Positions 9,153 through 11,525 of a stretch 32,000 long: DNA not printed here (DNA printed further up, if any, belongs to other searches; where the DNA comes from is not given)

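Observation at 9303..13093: TMADH/FadH-family Fe-S flavoprotein with a dedicated ETF pair, translationally coupled into a sugar ABC-transporter operon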

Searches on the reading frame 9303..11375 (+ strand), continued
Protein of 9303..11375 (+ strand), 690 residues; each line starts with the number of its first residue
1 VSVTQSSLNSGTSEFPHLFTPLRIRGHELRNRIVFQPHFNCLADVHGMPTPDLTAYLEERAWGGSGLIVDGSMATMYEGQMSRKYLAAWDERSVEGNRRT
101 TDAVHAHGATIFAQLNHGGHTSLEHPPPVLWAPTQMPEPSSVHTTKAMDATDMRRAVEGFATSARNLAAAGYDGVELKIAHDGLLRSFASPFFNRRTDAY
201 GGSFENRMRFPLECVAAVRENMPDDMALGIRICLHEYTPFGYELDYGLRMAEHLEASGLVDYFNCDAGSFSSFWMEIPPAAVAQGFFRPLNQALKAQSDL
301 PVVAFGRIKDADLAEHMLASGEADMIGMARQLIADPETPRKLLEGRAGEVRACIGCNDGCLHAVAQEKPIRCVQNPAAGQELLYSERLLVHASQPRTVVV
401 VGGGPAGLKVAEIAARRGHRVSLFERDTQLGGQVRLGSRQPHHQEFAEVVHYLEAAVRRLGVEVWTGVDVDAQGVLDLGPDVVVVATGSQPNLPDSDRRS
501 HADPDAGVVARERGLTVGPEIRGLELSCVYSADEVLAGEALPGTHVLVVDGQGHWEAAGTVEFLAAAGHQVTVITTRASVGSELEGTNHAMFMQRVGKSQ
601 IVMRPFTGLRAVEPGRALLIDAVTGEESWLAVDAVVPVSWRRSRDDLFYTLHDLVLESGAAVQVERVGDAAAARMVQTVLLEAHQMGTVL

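Call 40: find_related_loci(query=A1, collection=genome_contigs, flank=10000)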
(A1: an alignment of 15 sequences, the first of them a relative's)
Query A1 (690 aa) in genome_contigs; peptide patterns used: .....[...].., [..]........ (x = any residue, [..] = any of these).
184 stretches matched a pattern; 133 encode a relative of the query (tblastn E <= 1e-3); the best 80 are kept; 80 distinct loci.
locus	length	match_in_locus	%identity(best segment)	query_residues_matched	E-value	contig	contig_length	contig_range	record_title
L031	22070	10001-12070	88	1-690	0e+0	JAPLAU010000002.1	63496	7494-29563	MAG: Actinomycetota bacterium isolate LacPavin_0818_WC45_MAG_62_14 LacPavin_0818_WC45_scaffold_242106, whole genome shot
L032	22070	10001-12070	87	1-690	0e+0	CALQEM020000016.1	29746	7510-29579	MAG: Bifidobacterium breve isolate HRSG-H13-bin-111 genome assembly, contig: HRSG-H13-C2214, whole genome shotgun sequen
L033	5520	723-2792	86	1-690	0e+0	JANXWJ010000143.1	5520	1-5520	MAG: Candidatus Nanopelagicales bacterium isolate GL140_1_metabat_73 GL140_1_k141_1094908, whole genome shotgun sequence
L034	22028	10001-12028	81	15-690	0e+0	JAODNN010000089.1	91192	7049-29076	MAG: Blastococcus sp. isolate RYN_119 scaffold_1794730, whole genome shotgun sequence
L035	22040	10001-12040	79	10-686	0e+0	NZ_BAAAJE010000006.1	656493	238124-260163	Nocardioides aquiterrae strain JCM 11813 sequence06, whole genome shotgun sequence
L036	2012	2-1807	88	89-690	0e+0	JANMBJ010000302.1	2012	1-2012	MAG: Candidatus Nanopelagicales bacterium isolate OTE_1_metabat_352 OTE_1_k141_1231583, whole genome shotgun sequence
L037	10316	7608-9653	65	4-685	0e+0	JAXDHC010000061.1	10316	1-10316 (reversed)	MAG: Solirubrobacteraceae bacterium isolate BP_515 scaffold_1245151, whole genome shotgun sequence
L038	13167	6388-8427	60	10-690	0e+0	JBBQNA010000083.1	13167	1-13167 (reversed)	MAG: Candidatus Limnocylindrales bacterium isolate Co_metawrap_349 Cmw_349_k141_16272308_length_13167_cov_7.0000, whole 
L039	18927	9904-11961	61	3-686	0e+0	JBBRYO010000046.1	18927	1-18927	MAG: Candidatus Limnocylindrales bacterium isolate La5_metabat2.116 La5_metabat2.116_K_1114785_L_18927_cov_44.0120, whol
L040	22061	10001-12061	80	3-690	0e+0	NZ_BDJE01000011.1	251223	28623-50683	Nocardioides sp. PD653-B2, whole genome shotgun sequence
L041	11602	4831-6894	60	4-690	0e+0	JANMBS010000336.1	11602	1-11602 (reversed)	MAG: Thermomicrobiales bacterium isolate OTE_1_metabat_29 OTE_1_k141_4181506, whole genome shotgun sequence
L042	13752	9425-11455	57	11-688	0e+0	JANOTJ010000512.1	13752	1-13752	MAG: Chloroflexota bacterium isolate VAR_39_metabat_309 VAR_39_k141_3180904, whole genome shotgun sequence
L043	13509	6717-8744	80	15-690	0e+0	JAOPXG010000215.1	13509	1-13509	MAG: Nocardioides sp. isolate RYN_195 scaffold_2154854, whole genome shotgun sequence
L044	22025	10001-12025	57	15-690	0e+0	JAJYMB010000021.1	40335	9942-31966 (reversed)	MAG: Actinomycetes bacterium isolate DBS2-4.bin103 NODE_1517_length_40335_cov_10.4945, whole genome shotgun sequence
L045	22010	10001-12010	67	13-684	0e+0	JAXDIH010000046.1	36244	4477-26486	MAG: Thermoleophilaceae bacterium isolate BP_543 scaffold_5310583, whole genome shotgun sequence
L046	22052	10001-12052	54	14-690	0e+0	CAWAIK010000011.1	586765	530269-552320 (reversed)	MAG: uncultured Verrucomicrobiae bacterium isolate MFD03346.bin.2.54 genome assembly, contig: contig_12803, whole genome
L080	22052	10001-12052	53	14-690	0e+0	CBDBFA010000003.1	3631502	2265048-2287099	MAG: Opitutales bacterium isolate 9f9b1e65-26d1-490e-a9a8-9aeb4363054d genome assembly, contig: contig_3, whole genome s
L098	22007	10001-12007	49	13-687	0e+0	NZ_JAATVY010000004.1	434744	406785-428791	Planosporangium thailandense strain TBRC 5610 4, whole genome shotgun sequence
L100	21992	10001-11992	51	18-690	0e+0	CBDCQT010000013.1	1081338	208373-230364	MAG: Alphaproteobacteria bacterium isolate e3c776a9-cacd-4c18-a30b-cff54c8cb4cc genome assembly, contig: contig_13, whol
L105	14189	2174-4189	52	13-690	0e+0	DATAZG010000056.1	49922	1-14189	MAG TPA_asm: Pseudonocardia sp. isolate SMAG_U5699 k141_480645, whole genome shotgun sequence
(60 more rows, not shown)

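Call 43: search_protein_families(library=ncbifam, proteins=[L026:12101-12931:+, L027:13892-14749:+, L028:7696-8532:-, L029:12103-12981:+, L027:14746-15768:+, L028:8897-9919:+, L026:9555-10004:+, L027:7075-8616:+], max_evalue=0.00001)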
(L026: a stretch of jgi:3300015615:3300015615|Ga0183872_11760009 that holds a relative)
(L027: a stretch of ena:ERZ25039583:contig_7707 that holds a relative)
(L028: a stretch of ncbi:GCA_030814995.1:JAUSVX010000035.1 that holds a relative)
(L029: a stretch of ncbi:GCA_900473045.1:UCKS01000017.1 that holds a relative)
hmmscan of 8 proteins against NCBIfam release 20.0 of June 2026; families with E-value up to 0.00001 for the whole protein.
L026:12101-12931:+ (276 aa): 4 families
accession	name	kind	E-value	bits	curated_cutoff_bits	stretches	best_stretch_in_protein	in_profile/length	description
TIGR04379.1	myo_inos_iolE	equivalog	4.6e-32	111.7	290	1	34-269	25-288/290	myo-inosose-2 dehydratase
NF007360.0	PRK09856.1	equivalog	1.1e-07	31.7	305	1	33-265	14-265/276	fructoselysine 3-epimerase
NF041277.1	coba_remo_CbiR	equivalog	5.1e-07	29.4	105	1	96-249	84-234/249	cobamide remodeling phosphodiesterase CbiR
NF041099.2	keto_glucon_epim_IolO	equivalog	1.1e-06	28.2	300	0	173-270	175-267/269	5-keto-L-gluconate epimerase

L027:13892-14749:+ (285 aa): 0 families

L028:7696-8532:- (278 aa): 10 families
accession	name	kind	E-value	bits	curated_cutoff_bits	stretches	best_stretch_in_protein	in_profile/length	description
NF007360.0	PRK09856.1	equivalog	1.3e-28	100.3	305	1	14-273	7-270/276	fructoselysine 3-epimerase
NF041099.2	keto_glucon_epim_IolO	equivalog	5.6e-26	91.4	300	1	22-251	23-247/269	5-keto-L-gluconate epimerase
NF051856.1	PsicseEpim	equivalog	2.7e-25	89.8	300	1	24-249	20-244/287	D-psicose 3-epimerase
TIGR03234.1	OH-pyruv-isom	equivalog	3.4e-17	62.6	353.45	1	26-249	20-239/254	hydroxypyruvate isomerase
TIGR04379.1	myo_inos_iolE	equivalog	6.1e-16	58.8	290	1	130-218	126-212/290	myo-inosose-2 dehydratase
NF043033.1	OxoTetrIsom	equivalog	7.1e-12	45.6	325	1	93-249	80-236/251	2-oxo-tetronate isomerase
NF007441.0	PRK09989.1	equivalog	2.1e-07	31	412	1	148-250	138-241/258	HPr family phosphocarrier protein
NF009688.0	PRK13209.1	subfamily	2.7e-07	29.9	317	1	87-271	88-274/286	L-ribulose-5-phosphate 3-epimerase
NF007444.0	PRK09997.1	equivalog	2.4e-06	27.2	465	1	164-250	154-241/258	hydroxypyruvate isomerase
NF009689.0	PRK13210.1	subfamily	2.8e-06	26.7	200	1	84-254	81-260/286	L-ribulose-5-phosphate 3-epimerase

L029:12103-12981:+ (292 aa): 11 families
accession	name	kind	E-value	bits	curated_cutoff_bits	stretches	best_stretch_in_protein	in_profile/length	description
NF041099.2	keto_glucon_epim_IolO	equivalog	1.3e-24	87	300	1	24-276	23-267/269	5-keto-L-gluconate epimerase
NF051856.1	PsicseEpim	equivalog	2.9e-21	76.5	300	1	26-252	20-244/287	D-psicose 3-epimerase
NF007360.0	PRK09856.1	equivalog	4.9e-21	75.5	305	1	23-276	14-270/276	fructoselysine 3-epimerase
TIGR03234.1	OH-pyruv-isom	equivalog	3.3e-17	62.7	353.45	1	22-252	14-239/254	hydroxypyruvate isomerase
NF043033.1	OxoTetrIsom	equivalog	2.1e-14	53.9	325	1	25-252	18-236/251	2-oxo-tetronate isomerase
TIGR04379.1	myo_inos_iolE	equivalog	1.4e-12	47.8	290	1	6-220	7-212/290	myo-inosose-2 dehydratase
NF009688.0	PRK13209.1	subfamily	1.8e-08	33.8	317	1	28-275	27-275/286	L-ribulose-5-phosphate 3-epimerase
NF007444.0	PRK09997.1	equivalog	5.8e-07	29.3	465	1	59-252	43-240/258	hydroxypyruvate isomerase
NF041277.1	coba_remo_CbiR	equivalog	5.8e-07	29.3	105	1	89-256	74-236/249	cobamide remodeling phosphodiesterase CbiR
NF007441.0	PRK09989.1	equivalog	1.8e-06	27.9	412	1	58-253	42-241/258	HPr family phosphocarrier protein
NF009689.0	PRK13210.1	subfamily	9.7e-06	24.9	200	0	54-273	51-275/286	L-ribulose-5-phosphate 3-epimerase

L027:14746-15768:+ (340 aa): 9 families
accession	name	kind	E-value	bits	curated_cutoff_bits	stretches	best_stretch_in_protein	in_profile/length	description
TIGR04380.1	myo_inos_iolG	equivalog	1.5e-45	155.5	355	1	11-331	8-329/330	inositol 2-dehydrogenase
NF041392.1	XylDh_Gfo6_Halo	equivalog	1.4e-44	152.3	350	1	3-333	15-350/350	D-xylose 1-dehydrogenase Gfo6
NF052479.1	LevoglcsnDh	equivalog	9.7e-32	110.1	650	1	34-204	41-213/386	levoglucosan dehydrogenase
NF040723.1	UDP-GlcNAcDh_Arch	equivalog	2.2e-29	102.9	450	1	6-324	2-300/302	UDP-N-acetylglucosamine 3-dehydrogenase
NF008607.0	PRK11579.1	subfamily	5.7e-26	91.3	330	1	1-256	1-250/346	oxidoreductase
NF052679.1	InsChiInosDhIolG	equivalog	3e-23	82.4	540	1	5-231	3-225/343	bifunctional inositol 2-dehydrogenase/D-chiro-inositol 1-dehydrogenase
NF058563.1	BT_2159_fam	equivalog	3.5e-12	46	650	1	53-155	49-151/350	disaccharide 3-dehydrogenase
NF007574.0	PRK10206.1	equivalog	1.7e-10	40.5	352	1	54-256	53-248/345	oxidoreductase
NF058561.1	BT_2158_fam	equivalog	6.1e-07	28.4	750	1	30-147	58-177/487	glycoside 3-dehydrogenase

L028:8897-9919:+ (340 aa): 8 families
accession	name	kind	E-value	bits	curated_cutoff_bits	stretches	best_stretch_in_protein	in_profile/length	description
NF041392.1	XylDh_Gfo6_Halo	equivalog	6e-43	147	350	1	4-337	16-350/350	D-xylose 1-dehydrogenase Gfo6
TIGR04380.1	myo_inos_iolG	equivalog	3.3e-33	115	355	1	8-335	5-329/330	inositol 2-dehydrogenase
NF052479.1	LevoglcsnDh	equivalog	4.2e-23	81.6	650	1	42-196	48-204/386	levoglucosan dehydrogenase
NF052679.1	InsChiInosDhIolG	equivalog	1.8e-17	63.4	540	1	5-153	3-153/343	bifunctional inositol 2-dehydrogenase/D-chiro-inositol 1-dehydrogenase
NF040723.1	UDP-GlcNAcDh_Arch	equivalog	2.9e-15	56.6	450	1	27-154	22-147/302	UDP-N-acetylglucosamine 3-dehydrogenase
NF008607.0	PRK11579.1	subfamily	5.8e-14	51.8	330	1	1-201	1-195/346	oxidoreductase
NF007574.0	PRK10206.1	equivalog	8.7e-09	34.9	352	1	60-158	58-156/345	oxidoreductase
NF058561.1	BT_2158_fam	equivalog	1e-06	27.6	750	1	67-154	96-183/487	glycoside 3-dehydrogenase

L026:9555-10004:+ (149 aa): 1 family
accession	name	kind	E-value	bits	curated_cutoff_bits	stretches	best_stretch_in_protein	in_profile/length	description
NF007275.0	PRK09732.1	equivalog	1.5e-13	50.7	246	1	17-132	19-129/134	hypothetical protein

L027:7075-8616:+ (513 aa): 14 families
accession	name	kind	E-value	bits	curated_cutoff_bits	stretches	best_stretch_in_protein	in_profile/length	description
NF007148.0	PRK09585.3-2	equivalog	1e-96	324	387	1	3-396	10-385/386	anhydro-N-acetylmuramic acid kinase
NF007142.0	PRK09585.2-1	equivalog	1.7e-77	260.9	435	1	4-396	6-382/384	anhydro-N-acetylmuramic acid kinase AnmK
NF007139.0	PRK09585.1-3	equivalog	1.4e-75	254.7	367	1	2-393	4-367/370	anhydro-N-acetylmuramic acid kinase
NF007146.0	PRK09585.2-6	equivalog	4.1e-73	246.4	440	1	4-407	3-378/391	anhydro-N-acetylmuramic acid kinase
NF007151.0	PRK09585.3-6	equivalog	4.6e-73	246.2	599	1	3-394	14-395/396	anhydro-N-acetylmuramic acid kinase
NF007143.0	PRK09585.2-2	equivalog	1.7e-62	211.4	533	1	4-394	3-379/382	anhydro-N-acetylmuramic acid kinase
NF007138.0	PRK09585.1-1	equivalog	1.8e-62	211.6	588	1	4-393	6-364/370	anhydro-N-acetylmuramic acid kinase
NF007150.0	PRK09585.3-5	equivalog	2.9e-59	201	585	1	4-398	5-387/393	anhydro-N-acetylmuramic acid kinase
NF007141.0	PRK09585.1-5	equivalog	2.9e-53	181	352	1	3-393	5-364/370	anhydro-N-acetylmuramic acid kinase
NF007140.0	PRK09585.1-4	equivalog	3.8e-52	177.7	605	1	138-393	124-379/382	anhydro-N-acetylmuramic acid kinase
NF007149.0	PRK09585.3-4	equivalog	1.5e-49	168.9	616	1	3-396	18-398/399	anhydro-N-acetylmuramic acid kinase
NF007145.0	PRK09585.2-5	equivalog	3.4e-48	164.9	514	1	4-396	3-378/379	anhydro-N-acetylmuramic acid kinase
NF007147.0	PRK09585.3-1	equivalog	1.7e-34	119.4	822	1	136-391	105-359/393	anhydro-N-acetylmuramic acid kinase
NF007144.0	PRK09585.2-3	equivalog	1.1e-31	110.3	436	1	137-375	113-337/358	anhydro-N-acetylmuramic acid kinase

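Call 47: search_protein_families(library=pfam, proteins=[L037:6750-7604:+, L038:4896-5942:+, L037:5483-6682:+, L038:11194-12120:-, L037:3626-4543:+, L037:2010-3596:+, L100:7713-9095:+, L100:13558-14874:+, L046:14869-15894:+, L046:3693-4817:-])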
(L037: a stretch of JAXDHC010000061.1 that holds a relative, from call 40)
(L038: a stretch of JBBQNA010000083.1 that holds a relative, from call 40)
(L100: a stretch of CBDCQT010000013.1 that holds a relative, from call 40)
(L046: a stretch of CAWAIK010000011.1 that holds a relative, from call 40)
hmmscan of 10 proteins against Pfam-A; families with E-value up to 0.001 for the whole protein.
L037:6750-7604:+ (284 aa): 1 family
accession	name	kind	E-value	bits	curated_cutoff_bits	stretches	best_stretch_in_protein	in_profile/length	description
PF01261.30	AP_endonuc_2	-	3.3e-47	161.7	31.1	1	26-272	1-247/249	Xylose isomerase-like TIM barrel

L038:4896-5942:+ (348 aa): 4 families
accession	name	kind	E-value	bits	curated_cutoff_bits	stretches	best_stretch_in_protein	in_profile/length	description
PF01408.29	GFO_IDH_MocA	-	1.8e-27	96.8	24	1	7-122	3-118/120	Oxidoreductase family, NAD-binding Rossmann fold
PF22725.1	GFO_IDH_MocA_C3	-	6.3e-17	62.2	27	1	135-256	4-123/124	GFO/IDH/MocA C-terminal domain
PF03447.22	NAD_binding_3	-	1.9e-05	25.8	24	1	11-118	1-111/116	Homoserine dehydrogenase, NAD binding domain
PF03807.23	F420_oxidored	-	6.8e-05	23.8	21.6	1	8-91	3-86/94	NADP oxidoreductase coenzyme F420-dependent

L037:5483-6682:+ (399 aa): 5 families
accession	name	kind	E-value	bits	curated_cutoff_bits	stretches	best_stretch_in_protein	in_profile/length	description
PF00005.33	ABC_tran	-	7.4e-36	124.2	25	1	38-184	2-137/137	ABC transporter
PF17912.7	OB_MalK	-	9e-07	30.1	27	1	257-306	1-52/53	MalK OB fold domain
PF08402.16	TOBE_2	-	2.8e-05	24.6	21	1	300-378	1-75/76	TOBE domain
PF02463.25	SMC_N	-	0.00085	19.2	40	0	50-230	27-213/220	RecF/RecN/SMC N terminal domain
PF03215.21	Rad17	-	0.00095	19.6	23.8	0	36-68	34-66/186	Rad17 P-loop domain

L038:11194-12120:- (308 aa): 1 family
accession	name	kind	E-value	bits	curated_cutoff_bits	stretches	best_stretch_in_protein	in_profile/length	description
PF01261.30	AP_endonuc_2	-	9.7e-20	71.7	31.1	1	39-280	1-234/249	Xylose isomerase-like TIM barrel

L037:3626-4543:+ (305 aa): 1 family
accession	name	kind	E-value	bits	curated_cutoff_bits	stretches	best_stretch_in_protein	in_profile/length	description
PF00528.27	BPD_transp_1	-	5.2e-11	43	26.4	1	99-294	3-172/184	Binding-protein-dependent transport system inner membrane component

L037:2010-3596:+ (528 aa): 1 family
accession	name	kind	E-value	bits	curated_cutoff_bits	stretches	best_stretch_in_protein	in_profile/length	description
PF01547.30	SBP_bac_1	-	1.1e-13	52.3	26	1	105-324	28-237/307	Bacterial extracellular solute-binding protein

L100:7713-9095:+ (460 aa): 6 families
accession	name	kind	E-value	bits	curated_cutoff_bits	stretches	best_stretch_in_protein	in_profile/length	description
PF21135.2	DRL_cat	-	1.5e-58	197.9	27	1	155-338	1-164/164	Oxidoreductase DRL, catalytic domain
PF01408.29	GFO_IDH_MocA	-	1.6e-06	29.2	24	1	17-126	1-91/120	Oxidoreductase family, NAD-binding Rossmann fold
PF03447.22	NAD_binding_3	-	7e-06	27.2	24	1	23-133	1-94/116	Homoserine dehydrogenase, NAD binding domain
PF01113.26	DapB_N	-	4.9e-05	23.8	25.6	1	17-126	1-96/124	Dihydrodipicolinate reductase, N-terminus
PF03435.24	Sacchrp_dh_NADP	-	0.0006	20.6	25.1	0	19-131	1-102/129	Saccharopine dehydrogenase NADP binding domain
PF08666.17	SAF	-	0.00095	20.1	21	0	363-425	3-62/63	SAF domain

L100:13558-14874:+ (438 aa): 2 families
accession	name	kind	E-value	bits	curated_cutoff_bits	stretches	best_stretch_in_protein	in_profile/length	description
PF00587.30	tRNA-synt_2b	-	5.2e-26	92.2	29.3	1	97-327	4-177/179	tRNA synthetase class II core domain (G, H, P, S and T)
PF03129.25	HGTP_anticodon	-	3.9e-16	59.4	21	1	345-434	1-90/94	Anticodon binding domain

L046:14869-15894:+ (341 aa): 3 families
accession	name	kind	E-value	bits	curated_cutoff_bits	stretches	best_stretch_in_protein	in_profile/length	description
PF13407.12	Peripla_BP_4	-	1.1e-53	182.9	35.1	1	54-309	5-257/258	Periplasmic binding protein domain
PF13377.12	Peripla_BP_3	-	3.7e-10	40.6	26.5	1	182-324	24-164/167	Periplasmic binding protein-like domain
PF00532.27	Peripla_BP_1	-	6.5e-06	26.2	22.2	1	61-255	15-207/281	Periplasmic binding proteins and sugar binding domain of LacI family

L046:3693-4817:- (374 aa): 4 families
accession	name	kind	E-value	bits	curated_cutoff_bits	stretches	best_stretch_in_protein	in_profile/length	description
PF00532.27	Peripla_BP_1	-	2e-31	110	22.2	1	78-328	2-259/281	Periplasmic binding proteins and sugar binding domain of LacI family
PF13377.12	Peripla_BP_3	-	9.7e-30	104.3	26.5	1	191-353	2-167/167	Periplasmic binding protein-like domain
PF13407.12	Peripla_BP_4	-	6.9e-19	68.8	35.1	1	80-329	1-253/258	Periplasmic binding protein domain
PF00356.27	LacI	-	3.9e-13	49.4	27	1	21-66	1-46/46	Bacterial regulatory proteins, lacI family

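Call 51: search_solved_structures(query=L028:15192-16196:+, max_evalue=1e-20)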
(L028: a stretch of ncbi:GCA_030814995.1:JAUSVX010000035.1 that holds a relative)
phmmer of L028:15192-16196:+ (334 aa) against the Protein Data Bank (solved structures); distinct sequences matched with E-value up to 1e-20: 9.
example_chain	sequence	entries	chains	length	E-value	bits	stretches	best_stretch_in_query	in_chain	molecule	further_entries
2ioy_A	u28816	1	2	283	3e-34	121.8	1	51-325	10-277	Periplasmic sugar-binding protein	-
7e7m_A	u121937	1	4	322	2.6e-28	102.3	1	56-328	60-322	D-ribose ABC transporter substrate-binding protein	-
2gx6_A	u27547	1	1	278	3e-27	98.8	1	50-317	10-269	D-ribose-binding periplasmic protein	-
1dbp_A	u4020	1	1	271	3.9e-27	98.5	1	50-312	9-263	D-RIBOSE-BINDING PROTEIN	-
1urp_A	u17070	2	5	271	7.8e-27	97.5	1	50-312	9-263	D-RIBOSE-BINDING PROTEIN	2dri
1drk_A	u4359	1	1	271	3.4e-26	95.4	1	50-312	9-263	D-RIBOSE-BINDING PROTEIN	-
1drj_A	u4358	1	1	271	8.2e-26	94.1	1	50-312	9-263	D-RIBOSE-BINDING PROTEIN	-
1ba2_A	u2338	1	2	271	8.9e-26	94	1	50-312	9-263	D-RIBOSE-BINDING PROTEIN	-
4zjp_A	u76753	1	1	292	5.7e-23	84.8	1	52-306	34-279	Monosaccharide-transporting ATPase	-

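Call 52: search_solved_structures(query=L029:12103-12981:+, max_evalue=1e-10)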
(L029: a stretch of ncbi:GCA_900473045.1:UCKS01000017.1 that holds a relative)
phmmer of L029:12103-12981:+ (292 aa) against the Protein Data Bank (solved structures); distinct sequences matched with E-value up to 1e-10: 11.
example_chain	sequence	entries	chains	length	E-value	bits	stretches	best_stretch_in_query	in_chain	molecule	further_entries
7x7w_A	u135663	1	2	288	2.6e-16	62.9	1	26-252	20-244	D-PSICOSE 3-EPIMERASE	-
3vni_A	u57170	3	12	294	1.7e-15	60.2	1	27-252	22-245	Xylose isomerase domain protein TIM barrel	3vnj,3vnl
3vnk_A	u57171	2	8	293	1.8e-15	60.1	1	27-252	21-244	Xylose isomerase domain protein TIM barrel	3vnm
7e9w_A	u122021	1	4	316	2.2e-15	59.9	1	27-252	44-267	D-psicose 3-epimerase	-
2zvr_A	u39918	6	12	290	3e-13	52.8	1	32-252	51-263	Uncharacterized protein TM_0416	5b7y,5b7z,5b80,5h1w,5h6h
7cj4_A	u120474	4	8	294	5e-13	52.1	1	31-262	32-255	Epimerase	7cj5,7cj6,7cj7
7cj8_A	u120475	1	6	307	5.8e-13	51.9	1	31-262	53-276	Epimerase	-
7cj9_A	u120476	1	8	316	1.5e-12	50.5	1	87-262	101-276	Epimerase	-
6wn6_A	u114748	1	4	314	6.8e-11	45.1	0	59-274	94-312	3-keto-D-glucoside 4-epimerase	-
8xiv_A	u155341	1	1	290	9.1e-11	44.7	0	30-252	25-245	D-tagatose 3-epimerase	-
8xix_A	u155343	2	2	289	9.3e-11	44.7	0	61-252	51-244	D-tagatose 3-epimerase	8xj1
